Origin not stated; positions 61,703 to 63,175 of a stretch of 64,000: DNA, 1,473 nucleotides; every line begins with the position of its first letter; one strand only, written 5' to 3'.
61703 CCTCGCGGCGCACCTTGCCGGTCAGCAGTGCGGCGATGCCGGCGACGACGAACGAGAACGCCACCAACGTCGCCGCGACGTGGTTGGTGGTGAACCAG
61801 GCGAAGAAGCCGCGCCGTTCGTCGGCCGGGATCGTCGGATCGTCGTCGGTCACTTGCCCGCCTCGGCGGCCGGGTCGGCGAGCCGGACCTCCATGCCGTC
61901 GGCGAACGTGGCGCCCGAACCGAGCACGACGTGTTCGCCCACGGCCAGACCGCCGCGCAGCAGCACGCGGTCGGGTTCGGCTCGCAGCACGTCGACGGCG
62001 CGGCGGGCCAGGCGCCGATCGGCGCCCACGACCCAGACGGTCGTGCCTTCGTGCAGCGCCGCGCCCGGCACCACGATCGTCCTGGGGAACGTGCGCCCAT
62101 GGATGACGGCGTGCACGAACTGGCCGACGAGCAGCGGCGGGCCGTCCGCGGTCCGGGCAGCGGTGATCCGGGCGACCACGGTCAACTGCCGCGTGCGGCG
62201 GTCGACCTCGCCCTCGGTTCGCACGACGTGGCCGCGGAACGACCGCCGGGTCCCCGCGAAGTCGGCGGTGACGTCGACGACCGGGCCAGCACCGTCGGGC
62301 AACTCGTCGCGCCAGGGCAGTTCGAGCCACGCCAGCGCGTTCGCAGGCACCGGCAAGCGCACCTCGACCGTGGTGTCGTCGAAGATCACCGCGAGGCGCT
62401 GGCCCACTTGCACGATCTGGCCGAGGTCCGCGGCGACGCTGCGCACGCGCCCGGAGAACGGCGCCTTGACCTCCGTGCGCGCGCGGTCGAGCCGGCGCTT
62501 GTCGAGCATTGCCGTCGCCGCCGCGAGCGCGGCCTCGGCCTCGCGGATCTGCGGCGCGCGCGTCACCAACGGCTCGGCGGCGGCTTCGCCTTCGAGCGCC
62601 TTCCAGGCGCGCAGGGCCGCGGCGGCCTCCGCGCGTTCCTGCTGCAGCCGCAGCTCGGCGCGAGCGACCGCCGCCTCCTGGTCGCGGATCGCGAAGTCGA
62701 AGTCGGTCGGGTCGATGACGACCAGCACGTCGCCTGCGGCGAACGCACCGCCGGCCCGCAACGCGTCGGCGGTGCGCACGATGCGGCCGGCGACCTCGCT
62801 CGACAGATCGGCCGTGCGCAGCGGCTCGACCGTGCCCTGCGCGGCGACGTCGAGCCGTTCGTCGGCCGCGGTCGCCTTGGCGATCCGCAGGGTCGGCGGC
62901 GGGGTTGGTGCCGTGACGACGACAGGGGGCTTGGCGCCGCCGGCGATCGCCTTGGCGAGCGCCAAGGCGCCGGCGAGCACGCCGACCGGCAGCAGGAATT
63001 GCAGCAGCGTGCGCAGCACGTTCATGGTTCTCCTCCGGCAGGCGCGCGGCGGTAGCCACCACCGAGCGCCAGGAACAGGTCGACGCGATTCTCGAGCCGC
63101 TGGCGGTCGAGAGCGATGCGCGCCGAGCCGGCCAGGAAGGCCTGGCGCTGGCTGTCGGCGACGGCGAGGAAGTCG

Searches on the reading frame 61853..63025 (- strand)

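Call 57: search_protein_families(library=pfam, proteins=[window:61853-63025:-], max_evalue=0.00001)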
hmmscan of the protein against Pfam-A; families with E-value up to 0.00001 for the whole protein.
window:61853-63025:- (391 aa): 2 families
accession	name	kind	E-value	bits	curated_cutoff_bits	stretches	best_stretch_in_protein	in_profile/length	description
PF13437.12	HlyD_3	-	5.7e-18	66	22.2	1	186-301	2-106/106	HlyD family secretion protein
PF16576.10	HlyD_D23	-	1.3e-07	31.6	30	1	69-283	17-197/214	Barrel-sandwich domain of CusB or HlyD membrane-fusion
